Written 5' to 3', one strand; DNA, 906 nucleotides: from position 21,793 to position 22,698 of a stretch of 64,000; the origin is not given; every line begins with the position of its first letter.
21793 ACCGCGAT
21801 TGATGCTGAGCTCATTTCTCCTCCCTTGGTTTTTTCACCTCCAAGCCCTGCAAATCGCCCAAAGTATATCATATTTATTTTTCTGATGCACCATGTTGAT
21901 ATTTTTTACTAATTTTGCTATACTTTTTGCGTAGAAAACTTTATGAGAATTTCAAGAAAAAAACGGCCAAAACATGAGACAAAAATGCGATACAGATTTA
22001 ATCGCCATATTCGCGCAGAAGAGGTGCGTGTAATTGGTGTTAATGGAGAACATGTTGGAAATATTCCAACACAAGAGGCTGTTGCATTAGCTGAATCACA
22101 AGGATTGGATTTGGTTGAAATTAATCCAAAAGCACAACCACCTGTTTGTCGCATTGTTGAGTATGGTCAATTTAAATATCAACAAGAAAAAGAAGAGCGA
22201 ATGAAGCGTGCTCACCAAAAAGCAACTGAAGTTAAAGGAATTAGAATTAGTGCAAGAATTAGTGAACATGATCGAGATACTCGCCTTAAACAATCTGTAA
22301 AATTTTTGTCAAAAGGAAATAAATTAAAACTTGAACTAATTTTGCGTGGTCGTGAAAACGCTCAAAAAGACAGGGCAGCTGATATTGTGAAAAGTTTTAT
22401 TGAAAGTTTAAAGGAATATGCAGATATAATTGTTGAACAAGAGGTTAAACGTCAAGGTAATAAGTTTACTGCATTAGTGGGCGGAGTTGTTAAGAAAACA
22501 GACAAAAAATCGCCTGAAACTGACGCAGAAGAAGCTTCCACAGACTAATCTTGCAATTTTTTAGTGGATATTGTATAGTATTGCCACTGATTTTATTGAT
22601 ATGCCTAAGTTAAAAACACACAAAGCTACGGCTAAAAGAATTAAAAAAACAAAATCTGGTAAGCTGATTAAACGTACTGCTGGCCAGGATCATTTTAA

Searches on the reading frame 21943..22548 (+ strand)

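Call 8: search_protein_families(library=pfam, proteins=[window:21943-22548:+], max_evalue=1)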
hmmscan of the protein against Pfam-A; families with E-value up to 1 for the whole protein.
window:21943-22548:+ (201 aa): 4 families
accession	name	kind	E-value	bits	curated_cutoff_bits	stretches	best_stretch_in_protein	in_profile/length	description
PF05198.21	IF3_N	-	9.7e-29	99.8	26.9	1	20-86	2-68/70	Translation initiation factor IF-3, N-terminal domain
PF00707.27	IF3_C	-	1.2e-19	70.5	34.8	1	95-178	1-82/86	Translation initiation factor IF-3, C-terminal domain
PF04175.17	DUF406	-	0.3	12.1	25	1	77-135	32-91/91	Protein of unknown function (DUF406)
PF03770.22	IPK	-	0.59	10.4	22.2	1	75-168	27-123/190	Inositol polyphosphate kinase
